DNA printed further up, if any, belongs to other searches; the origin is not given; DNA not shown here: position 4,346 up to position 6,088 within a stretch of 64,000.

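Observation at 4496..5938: Fused monoheme cytochrome-porin (Cyc2-like) candidate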

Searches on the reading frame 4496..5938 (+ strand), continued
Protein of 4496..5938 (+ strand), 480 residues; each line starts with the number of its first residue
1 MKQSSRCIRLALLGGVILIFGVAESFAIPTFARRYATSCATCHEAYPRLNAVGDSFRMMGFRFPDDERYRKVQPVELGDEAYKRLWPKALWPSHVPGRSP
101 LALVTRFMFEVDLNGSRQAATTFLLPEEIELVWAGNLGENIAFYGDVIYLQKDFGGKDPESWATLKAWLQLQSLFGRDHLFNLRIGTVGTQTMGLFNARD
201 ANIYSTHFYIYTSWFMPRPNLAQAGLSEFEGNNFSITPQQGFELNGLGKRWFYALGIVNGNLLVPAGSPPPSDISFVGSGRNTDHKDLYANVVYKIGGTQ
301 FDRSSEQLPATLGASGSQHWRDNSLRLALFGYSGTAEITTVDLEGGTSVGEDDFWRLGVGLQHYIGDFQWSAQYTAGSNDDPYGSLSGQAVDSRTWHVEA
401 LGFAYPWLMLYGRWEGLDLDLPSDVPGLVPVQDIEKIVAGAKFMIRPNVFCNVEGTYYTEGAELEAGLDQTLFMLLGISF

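Call 35: find_related_loci(query=A1, collection=genome_contigs, flank=10000)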
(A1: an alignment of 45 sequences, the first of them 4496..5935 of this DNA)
Query A1 (480 aa) in genome_contigs; peptide patterns used: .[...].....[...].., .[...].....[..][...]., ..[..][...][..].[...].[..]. (x = any residue, [..] = any of these).
450 stretches matched a pattern; 397 encode a relative of the query (tblastn E <= 1e-3); the best 80 are kept; 78 distinct loci.
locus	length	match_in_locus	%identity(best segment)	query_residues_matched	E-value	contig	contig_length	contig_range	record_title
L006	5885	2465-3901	70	1-480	0e+0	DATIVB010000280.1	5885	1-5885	MAG TPA_asm: Chondromyces sp. isolate SMAG_U15996 k141_602322, whole genome shotgun sequence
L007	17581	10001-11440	67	1-480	0e+0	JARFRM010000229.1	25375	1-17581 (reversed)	MAG: Thermoanaerobaculales bacterium isolate MAG_Ve_Sed_50 k141_6825617, whole genome shotgun sequence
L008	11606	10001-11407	66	10-480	0e+0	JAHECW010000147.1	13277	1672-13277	MAG: Acidobacteria bacterium isolate Ww181 NODE_9961_length_13277_cov_3.921709, whole genome shotgun sequence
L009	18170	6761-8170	70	9-480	0e+0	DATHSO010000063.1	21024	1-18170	MAG TPA_asm: Candidatus Methylomirabilota bacterium isolate SMAG_U16053 k141_259273, whole genome shotgun sequence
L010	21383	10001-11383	59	16-480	0e+0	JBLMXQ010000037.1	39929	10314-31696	MAG: Betaproteobacteria bacterium isolate MAG252 PRJNA957066_bin33_renamed_36, whole genome shotgun sequence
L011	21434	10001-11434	55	1-480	1e-175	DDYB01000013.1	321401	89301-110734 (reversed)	MAG TPA_asm: Desulfobacteraceae bacterium UBA2245 UBA2245_contig_215, whole genome shotgun sequence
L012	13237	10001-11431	54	1-480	5e-171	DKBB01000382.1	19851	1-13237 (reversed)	MAG TPA_asm: Acidobacteria bacterium UBA6911 UBA6911_contig_15315, whole genome shotgun sequence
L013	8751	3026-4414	54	16-480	3e-165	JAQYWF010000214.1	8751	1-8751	MAG: Desulfosarcina sp. isolate Hel50_75_bin69 k141_70243_length_8751_cov_26.6619, whole genome shotgun sequence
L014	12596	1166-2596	52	1-480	2e-164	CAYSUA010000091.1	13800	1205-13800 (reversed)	MAG TPA_asm: uncultured Desulfobacteraceae bacterium isolate SRP200020_co7_102 genome assembly, contig: NODE_3166_length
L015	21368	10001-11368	53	24-480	2e-161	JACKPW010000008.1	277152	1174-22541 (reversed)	MAG: Verrucomicrobiales bacterium isolate HK-STAS-VERR-4 HK-STAS-VERR-4_8, whole genome shotgun sequence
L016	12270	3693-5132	80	1-480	0e+0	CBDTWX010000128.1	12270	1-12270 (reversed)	MAG TPA_asm: uncultured Thermoanaerobaculia bacterium isolate ERR2431952_concoct_53 genome assembly, contig: ERZ23880211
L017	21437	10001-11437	61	2-480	0e+0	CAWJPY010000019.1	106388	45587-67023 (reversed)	MAG: uncultured Holophagae bacterium isolate MFD02923.bin.1.99 genome assembly, contig: contig_36057, whole genome shotg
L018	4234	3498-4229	71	24-267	1e-123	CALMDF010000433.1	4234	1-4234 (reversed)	MAG TPA_asm: uncultured Holophagales bacterium isolate SRR5468106_bin.27_CONCOCT_v1.1_MAG genome assembly, contig: ERZ78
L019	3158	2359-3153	68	6-267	6e-124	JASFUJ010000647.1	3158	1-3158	MAG: Acidobacteriota bacterium isolate D1105M02metaG_Bin_298 D1105M02metaG_FD_scaffold_19095_c1, whole genome shotgun se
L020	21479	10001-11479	39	1-480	4e-117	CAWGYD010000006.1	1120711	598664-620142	MAG: uncultured delta proteobacterium isolate MFD01721.bin.2.120 genome assembly, contig: contig_3817, whole genome shot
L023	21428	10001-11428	42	27-480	5e-107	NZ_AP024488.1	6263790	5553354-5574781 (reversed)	Desulfoluna limicola strain ASN36 chromosome, complete genome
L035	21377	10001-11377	31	1-480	2e-65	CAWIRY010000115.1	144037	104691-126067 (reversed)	MAG: uncultured delta proteobacterium isolate MFD03323.bin.1.124 genome assembly, contig: contig_36007, whole genome sho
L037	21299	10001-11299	32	8-466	2e-63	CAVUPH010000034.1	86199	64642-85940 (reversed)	MAG: uncultured delta proteobacterium isolate MFD05942.bin.2.166 genome assembly, contig: contig_72821, whole genome sho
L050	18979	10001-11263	30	1-473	3e-62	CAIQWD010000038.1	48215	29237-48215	MAG: uncultured delta proteobacterium isolate AM-2014_bin-3649 genome assembly, contig: bin-3649:038/117, whole genome s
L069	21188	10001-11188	31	16-456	4e-47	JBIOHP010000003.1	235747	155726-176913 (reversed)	MAG: Bacteroidota bacterium isolate GcC11-5 k141_336599_length_235747_cov_88.9918, whole genome shotgun sequence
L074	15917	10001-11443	28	3-454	3e-46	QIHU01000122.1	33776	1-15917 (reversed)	MAG: Acidobacteria bacterium isolate SZUA-115 Ga0063293_10000994, whole genome shotgun sequence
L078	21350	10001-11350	29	1-454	1e-46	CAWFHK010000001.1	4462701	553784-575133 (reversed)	MAG: uncultured Acidobacteriota bacterium isolate MFD04944.bin.1.336 genome assembly, contig: contig_25364, whole genome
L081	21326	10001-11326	29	2-454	5e-46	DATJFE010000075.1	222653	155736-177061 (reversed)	MAG TPA_asm: Vicinamibacterales bacterium isolate SMAG_U15451 k141_7945996, whole genome shotgun sequence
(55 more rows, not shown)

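Call 44: search_dna_similar(query=window:4496-5935:+, collection=plasmids, mode=protein, max_evalue=0.001, max_rows=30)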
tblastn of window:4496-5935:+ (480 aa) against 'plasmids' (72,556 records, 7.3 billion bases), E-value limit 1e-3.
No match.

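Call 45: search_dna_similar(query=P0213, collection=plasmids, mode=protein, max_evalue=0.001, max_rows=30)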
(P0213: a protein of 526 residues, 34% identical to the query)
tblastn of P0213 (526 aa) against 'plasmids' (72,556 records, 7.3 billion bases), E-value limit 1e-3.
Records with a match: 6; places in all: 6; records where one place covers at least 80% of the query: 0.
Best place of each record, by identity: <60% 6.
By first word of the organism name: Ralstonia 3; Caballeronia 2; Methylocystis 1.
By predicted mobility (MOB-suite, as given by PLSDB): non-mobilizable 4; mobilizable 2.
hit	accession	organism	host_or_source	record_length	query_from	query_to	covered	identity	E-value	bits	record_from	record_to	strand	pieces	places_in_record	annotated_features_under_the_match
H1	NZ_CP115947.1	Ralstonia solanacearum MolK2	Musa sp.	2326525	5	85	15%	38.3%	3e-6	58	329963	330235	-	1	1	record has no annotation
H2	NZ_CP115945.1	Ralstonia syzygii R24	Syzygium aromaticum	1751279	11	70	11%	45.0%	3e-4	52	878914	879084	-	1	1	none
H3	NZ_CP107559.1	Methylocystis sp. MJC1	whole organism,Alpine Peat Bogs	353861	11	68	11%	44.8%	8e-6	57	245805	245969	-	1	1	hypothetical protein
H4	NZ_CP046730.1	Ralstonia syzygii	tobacco,cell culture,leaf veins ...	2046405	24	70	9%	48.9%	4e-4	51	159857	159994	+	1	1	none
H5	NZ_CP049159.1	Caballeronia sp. SBC1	whole organism,soil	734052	17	66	10%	40.0%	9e-4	50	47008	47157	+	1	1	cytochrome C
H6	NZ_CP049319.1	Caballeronia sp. SBC2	whole organism,soil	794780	17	66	10%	40.0%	9e-4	50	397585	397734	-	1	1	cytochrome C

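Call 46: get_annotated_region(hit=H1, flank=4000)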
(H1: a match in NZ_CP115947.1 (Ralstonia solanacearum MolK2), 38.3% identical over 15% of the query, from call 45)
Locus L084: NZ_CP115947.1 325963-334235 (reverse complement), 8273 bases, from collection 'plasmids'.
description: Ralstonia solanacearum MolK2 plasmid pmega, complete sequence
organism: Ralstonia solanacearum MolK2 (NCBI taxid 564065)
taxonomy: Bacteria; Pseudomonadota; Betaproteobacteria; Burkholderiales; Burkholderiaceae; Ralstonia; Ralstonia solanacearum; Ralstonia solanacearum MolK2
host: -; source: Musa sp.; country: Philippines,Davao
typing (MOB-suite, as given by PLSDB): non-mobilizable; replicon rep_cluster_2238; mating-pair formation MPF_T
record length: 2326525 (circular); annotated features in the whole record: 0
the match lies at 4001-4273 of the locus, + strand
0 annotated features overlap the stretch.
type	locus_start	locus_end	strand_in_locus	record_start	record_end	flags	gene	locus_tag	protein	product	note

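Call 47: get_annotated_region(hit=H5, flank=4000)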
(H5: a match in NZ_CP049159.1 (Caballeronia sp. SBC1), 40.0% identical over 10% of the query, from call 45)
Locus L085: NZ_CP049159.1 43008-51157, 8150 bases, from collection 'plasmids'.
description: Caballeronia sp. SBC1 plasmid pSBC1_3, complete sequence
organism: Caballeronia sp. SBC1 (NCBI taxid 2705548)
taxonomy: Bacteria; Pseudomonadota; Betaproteobacteria; Burkholderiales; Burkholderiaceae; Caballeronia; Caballeronia sp. SBC1
host: -; source: whole organism,soil; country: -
typing (MOB-suite, as given by PLSDB): non-mobilizable
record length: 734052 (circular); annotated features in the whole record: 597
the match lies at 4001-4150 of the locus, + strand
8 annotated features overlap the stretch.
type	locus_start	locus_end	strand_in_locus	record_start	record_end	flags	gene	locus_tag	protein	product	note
CDS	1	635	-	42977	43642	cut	-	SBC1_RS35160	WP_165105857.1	hypothetical protein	-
CDS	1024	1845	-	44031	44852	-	-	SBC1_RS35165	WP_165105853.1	DNA-binding protein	-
CDS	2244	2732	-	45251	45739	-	-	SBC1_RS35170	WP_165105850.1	pyridoxamine 5'-phosphate oxidase family protein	-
CDS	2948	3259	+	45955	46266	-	-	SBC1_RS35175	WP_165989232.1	high-potential iron-sulfur protein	-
CDS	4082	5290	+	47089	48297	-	-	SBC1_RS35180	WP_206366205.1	cytochrome C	-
CDS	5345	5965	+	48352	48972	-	-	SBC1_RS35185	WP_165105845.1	c-type cytochrome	-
CDS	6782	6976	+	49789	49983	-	-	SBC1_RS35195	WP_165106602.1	hypothetical protein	-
CDS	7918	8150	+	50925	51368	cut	-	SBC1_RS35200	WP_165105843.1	ester cyclase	GO:0030638 - polyketide metabolic process [Evidence IEA]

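Call 67: search_protein_families(library=pfam, proteins=[L078:11969-13846:+, L050:14723-16711:+, L069:13862-14347:+, L081:8357-9787:+, L035:16683-17150:+, L074:12153-13139:+, L037:12178-12915:+, L005:4909-5751:+], max_evalue=0.0001)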
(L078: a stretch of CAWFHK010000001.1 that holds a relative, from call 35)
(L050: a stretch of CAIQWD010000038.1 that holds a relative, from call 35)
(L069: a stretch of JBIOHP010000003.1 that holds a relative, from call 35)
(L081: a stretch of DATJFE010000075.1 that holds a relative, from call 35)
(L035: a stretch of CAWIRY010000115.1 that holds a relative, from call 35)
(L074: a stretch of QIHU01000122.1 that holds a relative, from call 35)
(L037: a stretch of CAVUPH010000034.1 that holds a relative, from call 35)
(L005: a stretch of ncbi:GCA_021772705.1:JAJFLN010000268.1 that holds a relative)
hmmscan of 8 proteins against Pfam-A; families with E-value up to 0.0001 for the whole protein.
L078:11969-13846:+ (625 aa): 8 families
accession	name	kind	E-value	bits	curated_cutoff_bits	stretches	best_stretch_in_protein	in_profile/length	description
PF07992.20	Pyr_redox_2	-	1.6e-31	110.3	26.1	1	129-449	2-291/291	Pyridine nucleotide-disulphide oxidoreductase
PF14691.11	Fer4_20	-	2.6e-17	63.1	25.8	1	29-104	30-108/113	Dihydroprymidine dehydrogenase domain II, 4Fe-4S cluster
PF13738.12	Pyr_redox_3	-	1.1e-09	38.4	30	0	132-159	2-30/305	Pyridine nucleotide-disulphide oxidoreductase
PF00070.33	Pyr_redox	-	9e-09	36.2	22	0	129-160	1-32/82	Pyridine nucleotide-disulphide oxidoreductase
PF12838.12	Fer4_7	-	4.6e-08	33.8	27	1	543-610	2-51/52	4Fe-4S dicluster domain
PF00037.32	Fer4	-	3.1e-07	30.4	21.1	1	591-613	2-24/24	4Fe-4S binding domain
PF13450.12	NAD_binding_8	-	2.8e-06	27.9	21.9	1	132-166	1-35/68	NAD(P)-binding Rossmann-like domain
PF01266.30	DAO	-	3e-05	24.1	27.9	1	129-164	1-44/353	FAD dependent oxidoreductase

L050:14723-16711:+ (662 aa): 6 families
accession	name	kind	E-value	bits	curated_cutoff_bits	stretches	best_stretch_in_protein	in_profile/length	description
PF00034.26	Cytochrom_C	-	3.7e-38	131.1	21.3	3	257-332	2-88/90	Cytochrome c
PF13442.11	Cytochrome_CBB3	-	1.4e-27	96.2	27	1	256-330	3-68/68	Cytochrome C oxidase, cbb3-type, subunit III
PF02433.20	FixO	-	2.1e-16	60.6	29.6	0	186-243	98-153/219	Cytochrome C oxidase, mono-heme subunit/FixO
PF14522.11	Cytochrome_C7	-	2.5e-07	30.8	24.8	0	146-187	11-53/67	Cytochrome c7 and related cytochrome c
PF22113.1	Mtrc-MtrF_II-IV_dom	-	2.4e-06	27.6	30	0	72-131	116-175/176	Outer membrane cytochrome MtrC/MtrF-like, domains II/IV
PF14537.11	Cytochrom_c3_2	-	3.1e-06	28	25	0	75-121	25-67/79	Cytochrome c3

L069:13862-14347:+ (161 aa): 1 family
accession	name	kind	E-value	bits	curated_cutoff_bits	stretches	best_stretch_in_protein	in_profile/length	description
PF00355.32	Rieske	-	2.8e-13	50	20.3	1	67-135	19-87/88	Rieske [2Fe-2S] domain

L081:8357-9787:+ (476 aa): 6 families
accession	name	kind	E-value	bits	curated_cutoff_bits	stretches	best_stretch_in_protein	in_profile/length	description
PF00158.32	Sigma54_activat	-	8.5e-63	211.5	20.2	1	160-324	2-167/168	Sigma-54 interaction domain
PF14532.12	Sigma54_activ_2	-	3e-20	73.3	25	1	161-329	2-138/138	Sigma-54 interaction domain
PF25601.1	AAA_lid_14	-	1.4e-19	70.2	27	1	330-414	1-83/87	AAA+ ATPase lid domain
PF02954.25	HTH_8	-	3.1e-12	46.5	22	1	426-465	2-41/42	Bacterial regulatory protein, Fis family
PF07728.20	AAA_5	-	8.7e-10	39.2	22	1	184-303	3-125/139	AAA domain (dynein-related subfamily)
PF00004.35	AAA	-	8.5e-06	26.7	21.2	1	184-312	2-120/131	ATPase family associated with various cellular activities (AAA)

L035:16683-17150:+ (155 aa): 2 families
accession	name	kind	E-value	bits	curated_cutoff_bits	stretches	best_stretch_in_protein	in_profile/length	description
PF13442.11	Cytochrome_CBB3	-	2.1e-09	38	27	1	58-143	4-68/68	Cytochrome C oxidase, cbb3-type, subunit III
PF00034.26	Cytochrom_C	-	5.7e-08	34.4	21.3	1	58-147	2-90/90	Cytochrome c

L074:12153-13139:+ (328 aa): 2 families
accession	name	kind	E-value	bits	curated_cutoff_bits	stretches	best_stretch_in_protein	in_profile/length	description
PF13442.11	Cytochrome_CBB3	-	7.5e-16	58.7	27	2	117-212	5-68/68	Cytochrome C oxidase, cbb3-type, subunit III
PF00034.26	Cytochrom_C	-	3.1e-06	28.8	21.3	0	118-213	4-87/90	Cytochrome c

L037:12178-12915:+ (245 aa): 0 families

L005:4909-5751:+ (280 aa): 3 families
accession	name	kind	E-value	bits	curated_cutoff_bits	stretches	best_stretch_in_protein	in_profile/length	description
PF00033.24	Cytochrome_B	-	3.5e-37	128.5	27.2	1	82-272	12-187/189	Cytochrome b/b6/petB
PF13631.11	Cytochrom_B_N_2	-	5.8e-33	114.7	27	1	143-274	3-120/169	Cytochrome b(N-terminal)/b6/petB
PF14358.11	DUF4405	-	1.9e-06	28.7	26.7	1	90-152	6-63/66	Domain of unknown function (DUF4405)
